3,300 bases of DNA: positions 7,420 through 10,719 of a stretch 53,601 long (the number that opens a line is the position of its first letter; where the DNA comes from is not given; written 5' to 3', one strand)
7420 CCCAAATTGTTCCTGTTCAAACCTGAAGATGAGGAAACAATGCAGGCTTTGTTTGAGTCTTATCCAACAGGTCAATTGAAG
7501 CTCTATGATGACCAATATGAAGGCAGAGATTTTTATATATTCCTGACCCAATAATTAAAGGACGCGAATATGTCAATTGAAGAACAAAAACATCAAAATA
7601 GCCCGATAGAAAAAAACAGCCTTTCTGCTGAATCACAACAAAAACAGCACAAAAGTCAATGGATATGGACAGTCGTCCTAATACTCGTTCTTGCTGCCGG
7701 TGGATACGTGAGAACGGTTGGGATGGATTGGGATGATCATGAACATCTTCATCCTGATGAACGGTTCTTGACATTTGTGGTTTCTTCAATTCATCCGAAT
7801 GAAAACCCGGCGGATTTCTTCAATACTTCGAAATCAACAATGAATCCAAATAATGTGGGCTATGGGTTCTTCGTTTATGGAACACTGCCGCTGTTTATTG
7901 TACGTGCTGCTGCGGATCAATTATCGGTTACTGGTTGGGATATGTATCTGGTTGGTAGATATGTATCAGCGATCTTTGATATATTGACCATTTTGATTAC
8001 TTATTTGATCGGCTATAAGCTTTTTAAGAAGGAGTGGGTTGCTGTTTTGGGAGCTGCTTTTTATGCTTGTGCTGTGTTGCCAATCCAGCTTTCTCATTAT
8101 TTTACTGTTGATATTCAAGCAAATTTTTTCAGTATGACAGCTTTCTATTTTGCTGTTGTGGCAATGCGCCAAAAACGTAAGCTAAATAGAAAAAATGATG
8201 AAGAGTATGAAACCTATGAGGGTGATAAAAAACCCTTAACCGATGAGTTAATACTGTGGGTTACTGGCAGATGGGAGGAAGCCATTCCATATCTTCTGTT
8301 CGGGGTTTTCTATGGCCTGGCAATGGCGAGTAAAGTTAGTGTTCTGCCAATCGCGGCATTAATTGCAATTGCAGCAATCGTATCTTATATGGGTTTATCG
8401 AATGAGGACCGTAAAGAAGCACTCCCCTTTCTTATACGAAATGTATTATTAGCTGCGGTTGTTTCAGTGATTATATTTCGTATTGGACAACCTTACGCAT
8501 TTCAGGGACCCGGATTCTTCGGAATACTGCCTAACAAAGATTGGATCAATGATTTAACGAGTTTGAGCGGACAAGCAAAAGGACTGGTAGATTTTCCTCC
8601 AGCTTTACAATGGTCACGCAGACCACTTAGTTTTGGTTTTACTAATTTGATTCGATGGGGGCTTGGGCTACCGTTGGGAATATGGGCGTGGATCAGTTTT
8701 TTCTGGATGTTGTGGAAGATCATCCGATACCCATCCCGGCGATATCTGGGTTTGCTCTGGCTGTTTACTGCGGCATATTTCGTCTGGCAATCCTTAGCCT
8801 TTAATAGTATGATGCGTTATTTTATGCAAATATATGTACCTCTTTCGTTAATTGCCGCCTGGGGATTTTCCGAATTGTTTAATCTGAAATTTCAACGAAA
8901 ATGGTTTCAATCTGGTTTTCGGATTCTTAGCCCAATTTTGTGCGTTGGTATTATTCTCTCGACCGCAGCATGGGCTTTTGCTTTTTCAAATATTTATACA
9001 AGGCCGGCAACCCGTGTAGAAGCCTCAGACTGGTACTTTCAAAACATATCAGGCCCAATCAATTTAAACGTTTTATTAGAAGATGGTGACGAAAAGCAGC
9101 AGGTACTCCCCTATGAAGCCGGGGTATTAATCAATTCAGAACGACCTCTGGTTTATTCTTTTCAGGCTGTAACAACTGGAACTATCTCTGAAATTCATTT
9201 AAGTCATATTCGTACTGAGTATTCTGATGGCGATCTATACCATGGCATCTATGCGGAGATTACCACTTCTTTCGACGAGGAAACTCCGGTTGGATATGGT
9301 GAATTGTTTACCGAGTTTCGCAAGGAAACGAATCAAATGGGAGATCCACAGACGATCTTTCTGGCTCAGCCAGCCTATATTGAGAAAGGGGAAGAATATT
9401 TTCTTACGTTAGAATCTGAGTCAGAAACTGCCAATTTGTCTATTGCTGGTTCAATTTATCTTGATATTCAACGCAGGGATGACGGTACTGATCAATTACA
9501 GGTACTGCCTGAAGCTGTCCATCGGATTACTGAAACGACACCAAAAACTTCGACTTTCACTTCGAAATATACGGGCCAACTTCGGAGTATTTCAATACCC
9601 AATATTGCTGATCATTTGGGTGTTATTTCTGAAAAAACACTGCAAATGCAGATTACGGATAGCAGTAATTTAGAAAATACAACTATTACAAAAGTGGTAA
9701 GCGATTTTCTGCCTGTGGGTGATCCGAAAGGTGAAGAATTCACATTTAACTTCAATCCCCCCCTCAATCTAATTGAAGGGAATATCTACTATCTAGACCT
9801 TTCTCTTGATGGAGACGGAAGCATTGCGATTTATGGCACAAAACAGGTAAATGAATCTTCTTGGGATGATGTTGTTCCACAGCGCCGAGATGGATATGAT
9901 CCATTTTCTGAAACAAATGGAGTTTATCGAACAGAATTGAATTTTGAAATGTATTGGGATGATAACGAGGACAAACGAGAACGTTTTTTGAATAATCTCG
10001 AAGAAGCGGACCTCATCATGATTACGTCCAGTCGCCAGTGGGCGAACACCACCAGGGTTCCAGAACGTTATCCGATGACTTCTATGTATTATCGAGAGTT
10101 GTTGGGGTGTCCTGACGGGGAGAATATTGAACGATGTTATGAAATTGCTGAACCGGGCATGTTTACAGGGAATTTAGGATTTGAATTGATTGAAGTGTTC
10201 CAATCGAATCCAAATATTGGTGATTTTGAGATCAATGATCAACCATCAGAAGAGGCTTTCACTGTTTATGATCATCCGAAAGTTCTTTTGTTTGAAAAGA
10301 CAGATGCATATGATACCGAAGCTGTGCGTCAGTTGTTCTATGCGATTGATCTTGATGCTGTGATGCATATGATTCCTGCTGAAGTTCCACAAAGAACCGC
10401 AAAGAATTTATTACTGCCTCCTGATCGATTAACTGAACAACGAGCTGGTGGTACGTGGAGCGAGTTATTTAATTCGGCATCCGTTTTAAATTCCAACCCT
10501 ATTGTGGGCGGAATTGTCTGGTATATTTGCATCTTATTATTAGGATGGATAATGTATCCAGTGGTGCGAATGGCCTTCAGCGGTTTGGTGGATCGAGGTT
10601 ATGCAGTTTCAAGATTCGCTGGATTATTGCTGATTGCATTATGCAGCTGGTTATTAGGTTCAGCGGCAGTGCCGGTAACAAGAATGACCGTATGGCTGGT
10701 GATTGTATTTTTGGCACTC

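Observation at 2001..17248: Seven-gene envelope-glycosylation-like cluster built around two Chlor_Arch_YYY (DUF2298) modules and three further GT-C-like polytopic proteins; function unknown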

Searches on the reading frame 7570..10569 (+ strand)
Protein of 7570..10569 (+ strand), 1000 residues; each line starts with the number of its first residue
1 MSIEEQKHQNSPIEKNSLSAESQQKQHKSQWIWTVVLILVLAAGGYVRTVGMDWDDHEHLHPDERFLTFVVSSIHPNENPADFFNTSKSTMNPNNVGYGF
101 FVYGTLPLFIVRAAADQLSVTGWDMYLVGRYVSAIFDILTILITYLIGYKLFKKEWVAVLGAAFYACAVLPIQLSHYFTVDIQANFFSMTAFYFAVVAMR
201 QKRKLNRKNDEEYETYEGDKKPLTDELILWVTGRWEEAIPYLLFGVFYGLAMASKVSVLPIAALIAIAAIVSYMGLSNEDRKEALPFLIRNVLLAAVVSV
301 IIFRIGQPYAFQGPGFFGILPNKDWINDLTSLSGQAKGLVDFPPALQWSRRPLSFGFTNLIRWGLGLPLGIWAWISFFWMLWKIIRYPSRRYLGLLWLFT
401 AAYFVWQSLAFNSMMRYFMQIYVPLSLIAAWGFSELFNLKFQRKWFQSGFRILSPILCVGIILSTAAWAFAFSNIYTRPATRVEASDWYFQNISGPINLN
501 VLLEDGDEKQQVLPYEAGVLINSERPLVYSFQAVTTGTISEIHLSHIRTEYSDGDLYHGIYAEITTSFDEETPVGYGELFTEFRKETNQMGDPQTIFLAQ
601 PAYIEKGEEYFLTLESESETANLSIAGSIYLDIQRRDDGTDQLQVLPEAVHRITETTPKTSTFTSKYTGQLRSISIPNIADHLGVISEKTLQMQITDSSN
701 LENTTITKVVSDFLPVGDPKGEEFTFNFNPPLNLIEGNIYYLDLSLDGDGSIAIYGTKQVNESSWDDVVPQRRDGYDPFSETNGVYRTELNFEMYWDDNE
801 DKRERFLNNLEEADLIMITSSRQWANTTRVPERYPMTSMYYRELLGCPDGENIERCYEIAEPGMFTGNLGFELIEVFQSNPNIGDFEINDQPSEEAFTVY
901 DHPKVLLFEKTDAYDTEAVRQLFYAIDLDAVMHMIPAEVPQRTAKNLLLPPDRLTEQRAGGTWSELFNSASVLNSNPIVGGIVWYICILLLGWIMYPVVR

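Call 36: find_homologous_proteins(query=window:7570-10569:+, max_evalue=1e-10)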
Query window:7570-10569:+ (1000 aa): 1733 proteins with E <= 1e-10 among 8000 candidates; the best 120 are listed.
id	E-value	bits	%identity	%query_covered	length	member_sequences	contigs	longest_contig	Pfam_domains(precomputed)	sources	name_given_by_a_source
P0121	0.0e+0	1155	53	98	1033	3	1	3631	-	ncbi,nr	ncbi:MAG: hypothetical protein JW750_08520, partial [Anaerolineaceae bacterium]|nr:hypothetical prot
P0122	0.0e+0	1083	51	99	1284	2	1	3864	PF10060.16,PF02366.25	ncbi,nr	ncbi:MAG TPA: phospholipid carrier-dependent glycosyltransferase, partial [Chloroflexi bacterium]|nr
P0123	9.0e-264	896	44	98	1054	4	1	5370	PF02366.25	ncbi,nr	ncbi:MAG: hypothetical protein HPY76_13745, partial [Anaerolineae bacterium]|nr:hypothetical protein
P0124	2.9e-262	891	43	99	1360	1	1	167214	PF10060.16,PF13231.13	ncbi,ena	-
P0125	3.3e-261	888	45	98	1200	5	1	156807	PF10060.16,PF02366.25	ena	-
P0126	1.5e-258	879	44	95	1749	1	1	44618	PF10060.16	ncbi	-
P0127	6.4e-256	870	43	96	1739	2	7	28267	PF10060.16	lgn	-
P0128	9.3e-256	870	43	100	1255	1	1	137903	PF10060.16,PF02366.25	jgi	jgi:hypothetical protein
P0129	1.4e-254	866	42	98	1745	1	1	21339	PF10060.16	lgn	-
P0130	1.8e-252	859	43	95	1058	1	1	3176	PF02366.25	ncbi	ncbi:MAG: phospholipid carrier-dependent glycosyltransferase, partial [Chloroflexi bacterium]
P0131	2.9e-250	851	41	97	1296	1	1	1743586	PF10060.16,PF02366.25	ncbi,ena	-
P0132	5.3e-250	851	43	98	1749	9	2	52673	PF10060.16,PF13231.13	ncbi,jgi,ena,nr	ncbi:DUF2298 domain-containing protein [uncultured Anaerolinea sp.]|nr:DUF2298 domain-containing pro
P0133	3.1e-249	848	45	97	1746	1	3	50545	PF10060.16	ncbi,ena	-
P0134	5.3e-249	847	44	98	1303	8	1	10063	PF10060.16,PF13231.13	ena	-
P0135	6.1e-248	844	41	100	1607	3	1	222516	PF10060.16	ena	-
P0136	1.9e-245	835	43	98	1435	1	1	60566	PF10060.16,PF13231.13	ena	-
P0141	1.0e-243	830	43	97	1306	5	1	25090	PF10060.16,PF13231.13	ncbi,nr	ncbi:MAG: hypothetical protein HN413_03170, partial [Chloroflexi bacterium]|nr:hypothetical protein 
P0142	2.0e-243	829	42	98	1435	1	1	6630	PF10060.16,PF02366.25,PF13231.13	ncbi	ncbi:MAG: DUF2298 domain-containing protein, partial [Anaerolineales bacterium]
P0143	5.2e-242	824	42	96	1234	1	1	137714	PF10060.16,PF02366.25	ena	-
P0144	2.0e-241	822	40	62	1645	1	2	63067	PF10060.16,PF02366.25,PF13231.13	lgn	-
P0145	7.7e-241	820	40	98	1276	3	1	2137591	PF10060.16,PF02366.25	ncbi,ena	-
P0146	4.4e-240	818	41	98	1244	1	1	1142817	PF10060.16,PF02366.25,PF13231.13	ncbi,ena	-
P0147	4.6e-240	818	41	99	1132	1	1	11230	PF10060.16,PF13231.13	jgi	jgi:4-amino-4-deoxy-L-arabinose transferase-like glycosyltransferase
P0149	2.7e-238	812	41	98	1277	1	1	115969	PF10060.16,PF02366.25,PF13231.13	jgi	-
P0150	4.3e-238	811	41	62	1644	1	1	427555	PF10060.16,PF13231.13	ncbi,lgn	-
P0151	7.2e-236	804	41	98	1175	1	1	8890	PF10060.16,PF02366.25,PF13231.13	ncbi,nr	ncbi:MAG TPA: hypothetical protein DF984_02910, partial [Anaerolineaceae bacterium]|nr:hypothetical 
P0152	5.9e-232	791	40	97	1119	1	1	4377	PF10060.16,PF13231.13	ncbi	ncbi:MAG: DUF2298 domain-containing protein, partial [Anaerolineales bacterium]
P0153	1.3e-231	790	40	62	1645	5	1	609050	PF10060.16,PF02366.25,PF13231.13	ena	-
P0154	2.2e-231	789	39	62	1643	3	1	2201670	PF10060.16,PF02366.25,PF13231.13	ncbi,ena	-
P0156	1.3e-230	786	41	61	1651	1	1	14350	PF10060.16,PF02366.25,PF13231.13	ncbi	-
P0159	1.4e-228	780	40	63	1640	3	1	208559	PF10060.16,PF02366.25,PF13231.13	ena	-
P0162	1.0e-225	770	43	87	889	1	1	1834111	PF02366.25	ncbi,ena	-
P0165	2.0e-223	763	40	60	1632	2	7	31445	PF10060.16,PF13231.13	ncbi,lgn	-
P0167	3.4e-222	758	39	62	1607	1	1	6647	PF10060.16,PF02366.25,PF13231.13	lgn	-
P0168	3.6e-222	758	39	60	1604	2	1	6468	PF10060.16,PF02366.25,PF13231.13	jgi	-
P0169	6.5e-222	758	38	64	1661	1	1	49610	PF10060.16,PF13231.13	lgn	-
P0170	1.5e-221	756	41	62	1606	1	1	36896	PF10060.16,PF02366.25,PF13231.13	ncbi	-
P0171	6.8e-221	754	40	61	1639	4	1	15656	PF10060.16,PF13231.13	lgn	-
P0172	7.8e-221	754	41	93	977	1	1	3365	PF13231.13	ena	-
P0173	9.5e-221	754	41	60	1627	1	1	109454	PF10060.16,PF13231.13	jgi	jgi:YYY domain-containing protein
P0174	1.2e-220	753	39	62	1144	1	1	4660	PF10060.16,PF02366.25,PF13231.13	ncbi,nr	ncbi:MAG: DUF2298 domain-containing protein, partial [Chloroflexota bacterium]|nr:DUF2298 domain-con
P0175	2.1e-220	753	39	98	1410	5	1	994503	PF10060.16,PF02366.25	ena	-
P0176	4.1e-220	752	39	98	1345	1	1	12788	PF10060.16,PF13231.13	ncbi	ncbi:DUF2298 domain-containing protein [Chloroflexota bacterium]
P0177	2.9e-219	749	42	53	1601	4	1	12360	PF10060.16,PF13231.13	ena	-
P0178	3.1e-219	749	38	62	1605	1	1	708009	PF10060.16,PF02366.25,PF13231.13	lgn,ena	-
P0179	8.1e-219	747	39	98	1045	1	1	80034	PF13231.13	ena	-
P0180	1.2e-218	747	39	62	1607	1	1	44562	PF10060.16,PF13231.13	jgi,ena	-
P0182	2.9e-218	745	39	61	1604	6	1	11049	PF10060.16,PF13231.13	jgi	-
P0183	3.1e-218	745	41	90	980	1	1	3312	PF02366.25,PF13231.13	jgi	jgi:hypothetical protein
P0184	3.4e-218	745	39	62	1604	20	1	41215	PF10060.16,PF13231.13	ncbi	-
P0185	6.9e-218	744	41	53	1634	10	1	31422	PF10060.16,PF02366.25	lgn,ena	-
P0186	8.4e-218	744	40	62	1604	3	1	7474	PF10060.16,PF13231.13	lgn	-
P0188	3.3e-217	742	40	59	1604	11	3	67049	PF10060.16,PF13231.13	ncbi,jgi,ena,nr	ncbi:MAG TPA: hypothetical protein ENF27_04665 [Chloroflexi bacterium]|nr:hypothetical protein [Chlo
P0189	1.4e-216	740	40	96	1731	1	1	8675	PF10060.16,PF02366.25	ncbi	-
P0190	6.3e-216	738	40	62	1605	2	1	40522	PF10060.16,PF02366.25,PF13231.13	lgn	-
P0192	9.5e-216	737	44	53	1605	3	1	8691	PF10060.16,PF02366.25,PF13231.13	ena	-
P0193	1.6e-215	736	39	97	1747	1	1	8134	PF10060.16,PF13231.13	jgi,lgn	-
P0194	2.6e-215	736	37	63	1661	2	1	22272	PF10060.16,PF13231.13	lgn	-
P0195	3.5e-215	735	42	53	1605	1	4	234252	PF10060.16,PF13231.13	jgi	-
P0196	4.2e-215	735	38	62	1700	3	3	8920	PF10060.16,PF13231.13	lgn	-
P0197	4.2e-215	735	40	97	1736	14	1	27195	PF10060.16,PF13231.13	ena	-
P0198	5.0e-215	735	41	60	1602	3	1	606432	PF10060.16,PF02366.25,PF13231.13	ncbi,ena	-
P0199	8.8e-215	734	42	53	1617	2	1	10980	PF10060.16,PF13231.13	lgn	-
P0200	1.3e-214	733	39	96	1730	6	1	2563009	PF10060.16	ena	-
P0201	3.5e-214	732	43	50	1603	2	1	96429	PF10060.16,PF02366.25,PF13231.13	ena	-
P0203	1.0e-213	730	43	52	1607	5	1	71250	PF10060.16,PF13231.13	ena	-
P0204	1.1e-213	730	41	60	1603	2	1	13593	PF10060.16,PF13231.13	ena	-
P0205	1.1e-213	730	38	63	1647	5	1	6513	PF10060.16,PF13231.13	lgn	-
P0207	1.8e-213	730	39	62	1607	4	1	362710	PF10060.16,PF13231.13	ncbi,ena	-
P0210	5.3e-213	728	41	96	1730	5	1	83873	PF10060.16,PF02366.25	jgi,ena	-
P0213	1.3e-212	727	40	62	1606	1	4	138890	PF10060.16,PF13231.13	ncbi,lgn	ncbi:MAG: DUF2298 domain-containing protein [Anaerolineales bacterium]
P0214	1.8e-212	726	41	60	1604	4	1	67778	PF10060.16,PF02366.25,PF13231.13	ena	-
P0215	2.8e-212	726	38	62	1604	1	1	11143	PF10060.16,PF13231.13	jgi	jgi:YYY domain-containing protein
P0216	3.6e-212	725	40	60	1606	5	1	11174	PF10060.16,PF02366.25,PF13231.13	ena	-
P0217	3.6e-212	725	40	61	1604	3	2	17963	PF10060.16,PF02366.25,PF13231.13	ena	-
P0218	3.6e-212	725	40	94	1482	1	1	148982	PF10060.16,PF13231.13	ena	-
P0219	3.8e-212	725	39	62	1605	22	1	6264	PF10060.16,PF13231.13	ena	-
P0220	4.2e-212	725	39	62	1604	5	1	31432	PF10060.16,PF02366.25,PF13231.13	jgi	jgi:YYY domain-containing protein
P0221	5.5e-212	725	38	59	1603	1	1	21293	PF10060.16,PF02366.25,PF13231.13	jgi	-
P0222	5.6e-212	725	43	53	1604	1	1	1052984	PF10060.16,PF13231.13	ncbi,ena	-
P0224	2.0e-211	723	42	52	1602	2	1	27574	PF10060.16,PF13231.13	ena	-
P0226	5.2e-211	721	39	99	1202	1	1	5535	PF10060.16,PF02366.25,PF13231.13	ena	-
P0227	5.7e-211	721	40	59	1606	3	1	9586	PF10060.16,PF13231.13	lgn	-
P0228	6.1e-211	721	39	96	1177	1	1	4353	PF10060.16,PF02366.25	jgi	jgi:4-amino-4-deoxy-L-arabinose transferase-like glycosyltransferase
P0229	1.2e-210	720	37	60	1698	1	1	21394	PF10060.16,PF02366.25,PF13231.13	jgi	jgi:YYY domain-containing protein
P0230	1.9e-210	720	43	52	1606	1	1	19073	PF10060.16,PF13231.13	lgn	-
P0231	2.8e-210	719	43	51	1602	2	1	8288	PF10060.16,PF02366.25,PF13231.13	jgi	jgi:YYY domain-containing protein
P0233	4.4e-210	718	41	60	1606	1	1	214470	PF10060.16,PF13231.13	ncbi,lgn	-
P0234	4.8e-210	718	37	69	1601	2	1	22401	PF10060.16,PF13231.13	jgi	-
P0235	5.8e-210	718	40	92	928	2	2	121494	PF13231.13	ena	-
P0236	1.2e-209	717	39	62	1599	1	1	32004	PF10060.16,PF02366.25,PF13231.13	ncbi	-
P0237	2.8e-209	716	38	62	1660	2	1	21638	PF10060.16,PF13231.13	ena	-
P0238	3.4e-209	715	43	53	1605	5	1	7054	PF10060.16,PF02366.25,PF13231.13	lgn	-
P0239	3.9e-209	715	40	93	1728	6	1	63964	PF10060.16,PF02366.25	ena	-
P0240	6.9e-209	714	37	62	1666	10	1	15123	PF10060.16,PF13231.13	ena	-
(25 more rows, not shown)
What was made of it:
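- On PF02366 PMT: Many orthologues carry precomputed PF02366 or PF13231 hits (call 36).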

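Call 55: predict_structure(alignment_id=A4)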
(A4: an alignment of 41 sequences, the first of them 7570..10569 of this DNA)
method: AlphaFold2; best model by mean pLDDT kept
length: 1000 residues; sequences in the alignment: 41
mean_pLDDT: 86.2   pTM: 0.83
mean pLDDT of the five models: 86.2, 83.8, 83.1, 82.9, 76.4
residues with pLDDT >= 90: 538; 70-90: 354; 50-70: 67; < 50: 41
segments of 3 or more residues with pLDDT < 50: 1-17, 208-210, 894-899, 943-949
pLDDT, mean of each block of 10 residues (from residue 1): 44 51 83 96 96 83 86 87 89 82 84 94 92 97 97 94 95 91 96 95 62 52 76 88 98 91 94 88 91 97 93 88 89 82 73 79 89 96 85 87 84 67 96 91 83 92 93 88 93 96 95 92 91 93 93 75 91 93 80 94 95 90 91 89 90 93 95 96 91 95 92 88 94 95 95 94 85 88 87 90 92 91 78 88 91 86 94 93 80 50 83 92 88 76 49 53 54 73 86 79
secondary structure, 60 per line:
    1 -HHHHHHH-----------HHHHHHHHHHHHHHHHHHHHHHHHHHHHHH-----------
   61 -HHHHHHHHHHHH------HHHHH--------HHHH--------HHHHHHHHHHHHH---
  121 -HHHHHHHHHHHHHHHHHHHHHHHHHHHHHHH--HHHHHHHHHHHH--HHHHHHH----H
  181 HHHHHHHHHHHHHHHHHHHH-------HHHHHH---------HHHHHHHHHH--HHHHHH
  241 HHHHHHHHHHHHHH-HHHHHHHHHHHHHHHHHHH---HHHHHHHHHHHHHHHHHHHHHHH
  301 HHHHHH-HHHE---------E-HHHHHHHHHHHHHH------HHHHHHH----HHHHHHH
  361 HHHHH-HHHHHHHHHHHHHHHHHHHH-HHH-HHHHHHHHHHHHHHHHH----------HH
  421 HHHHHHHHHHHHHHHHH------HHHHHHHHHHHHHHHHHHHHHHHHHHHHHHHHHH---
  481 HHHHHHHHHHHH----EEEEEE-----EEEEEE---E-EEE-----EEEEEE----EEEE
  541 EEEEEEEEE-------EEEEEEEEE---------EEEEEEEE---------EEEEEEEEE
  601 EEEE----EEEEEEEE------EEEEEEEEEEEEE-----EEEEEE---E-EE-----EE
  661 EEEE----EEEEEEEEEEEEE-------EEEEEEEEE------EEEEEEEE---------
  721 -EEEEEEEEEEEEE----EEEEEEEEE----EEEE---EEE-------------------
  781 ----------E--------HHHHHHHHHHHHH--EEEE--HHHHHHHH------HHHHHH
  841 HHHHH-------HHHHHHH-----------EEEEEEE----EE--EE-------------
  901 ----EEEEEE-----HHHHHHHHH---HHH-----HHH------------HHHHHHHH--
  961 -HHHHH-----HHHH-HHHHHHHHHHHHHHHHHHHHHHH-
elements in order (helices of 4 or more, strands of 3 or more residues): H2-8 H20-49 H62-73 H80-84 H93-96 H105-117 H122-152 H155-166 H169-175 H180-200 H208-213 H223-232 H235-254 H256-274 H278-306 H323-336 H343-349 H354-365 H367-386 H392-408 H419-437 H444-477 H481-492 E497-502 E508-513 E519-521 E527-532 E537-549 E557-565 E575-582 E592-604 E609-616 E623-635 E641-646 E659-664 E669-681 E689-697 E704-711 E722-734 E739-747 E752-755 E759-761 H800-812 E815-818 H821-828 H835-845 H853-859 E871-877 E905-910 H916-924 H951-958 H962-966 H972-975 H977-999
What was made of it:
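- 7570..9045 (+): o5 module 1 (aa 1-492): PMT/ArnT/STT3-like GT-C membrane module with a near-invariant HPDERF loop (7750-7767). AF2 pLDDT 86 (call 55).
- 9058..9852 (+): o5 aa 497-761: two tandem beta-sandwich (jelly-roll) domains, extracytoplasmic. AF2 secondary structure, all-beta, pLDDT about 90 (call 55).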

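Call 57: fold_search(model_id=the predicted structure, library=pdb)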
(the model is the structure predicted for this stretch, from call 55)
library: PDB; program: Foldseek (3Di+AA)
matches with E <= 10: 782; with E <= 0.001: 33
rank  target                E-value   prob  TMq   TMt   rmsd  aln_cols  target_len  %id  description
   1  7e9s_A                5.3e-08  1.00  0.26  0.30  15.0       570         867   14  Archaeal oligosaccharyltransferase AglB from Archaeoglobus fulgidus in complex with an inhibitory peptide and a dolich (released 2021-09-08)
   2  3wak                  1.2e-07  1.00  0.27  0.31  14.9       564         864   14  Crystal structure of the Archaeoglobus fulgidus oligosaccharyltransferase (O29867_ARCFU) in the apo form (released 2013-10-30)
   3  3waj                  2.6e-07  1.00  0.27  0.33  14.2       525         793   15  Crystal structure of the Archaeoglobus fulgidus oligosaccharyltransferase (O29867_ARCFU) complex with Zn and sulfate (released 2013-10-30)
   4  5gmy_A                3.9e-07  1.00  0.27  0.31  14.5       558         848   14  Crystal structure of the Archaeoglobus fulgidus oligosaccharyltransferase (O29867_ARCFU) tethered with an acceptor pep (released 2017-02-01)
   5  8age_A                4.1e-06  1.00  0.29  0.42  11.3       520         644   15  Structure of yeast oligosaccharylransferase complex with acceptor peptide bound (released 2022-12-07)
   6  7oci_F                6.9e-06  1.00  0.30  0.44  11.6       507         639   13  Cryo-EM structure of yeast Ost6p containing oligosaccharyltransferase complex (released 2022-02-16)
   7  9i5k_A                7.5e-06  1.00  0.29  0.54   8.4       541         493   13  Structure of the Chaetomium thermophilum Pmt4 homodimer (C2 symmetry) (released 2025-12-24)
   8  5f15                  8.5e-06  1.00  0.24  0.41   9.4       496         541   14  Crystal Structure of ArnT from Cupriavidus metallidurans bound to Undecaprenyl phosphate (released 2016-02-17)
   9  6s7t_A                8.5e-06  1.00  0.26  0.36  14.0       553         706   15  Cryo-EM structure of human oligosaccharyltransferase complex OST-B (released 2019-12-18)
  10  9eui_Q                1.9e-05  1.00  0.10  0.11  21.6       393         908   11  Cryo-EM structure of Staphylococcus aureus bacteriophage phi812 baseplate in the post-contraction state - complete (released 2025-04-09)
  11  5ezm                  2.8e-05  1.00  0.26  0.45  11.4       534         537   14  Crystal Structure of ArnT from Cupriavidus metallidurans in the apo state (released 2016-02-17)
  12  9n9j_I                3.4e-05  1.00  0.27  0.36  13.6       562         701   14  Structure of a GRP94 folding intermediate engaged with a CCDC134- and FKBP11-bound secretory translocon (released 2025-11-19)
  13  6s7o_A                4.2e-05  1.00  0.26  0.37  12.2       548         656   14  Cryo-EM structure of human oligosaccharyltransferase complex OST-A (released 2019-12-18)
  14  9euj_G                4.2e-05  1.00  0.10  0.12  21.2       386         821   10  Cryo-EM structure of Staphylococcus aureus bacteriophage phi812 baseplate in the post-contraction state - sheath initi (released 2025-04-09)
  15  8agc_A                4.4e-05  1.00  0.26  0.35  12.9       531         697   16  Structure of yeast oligosaccharylransferase complex with lipid-linked oligosaccharide and non-acceptor peptide bound (released 2022-12-07)
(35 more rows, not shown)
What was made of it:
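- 9058..9852 (+): Jelly-roll hits and full-length alignment to EmbA/EmbB (call 57).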
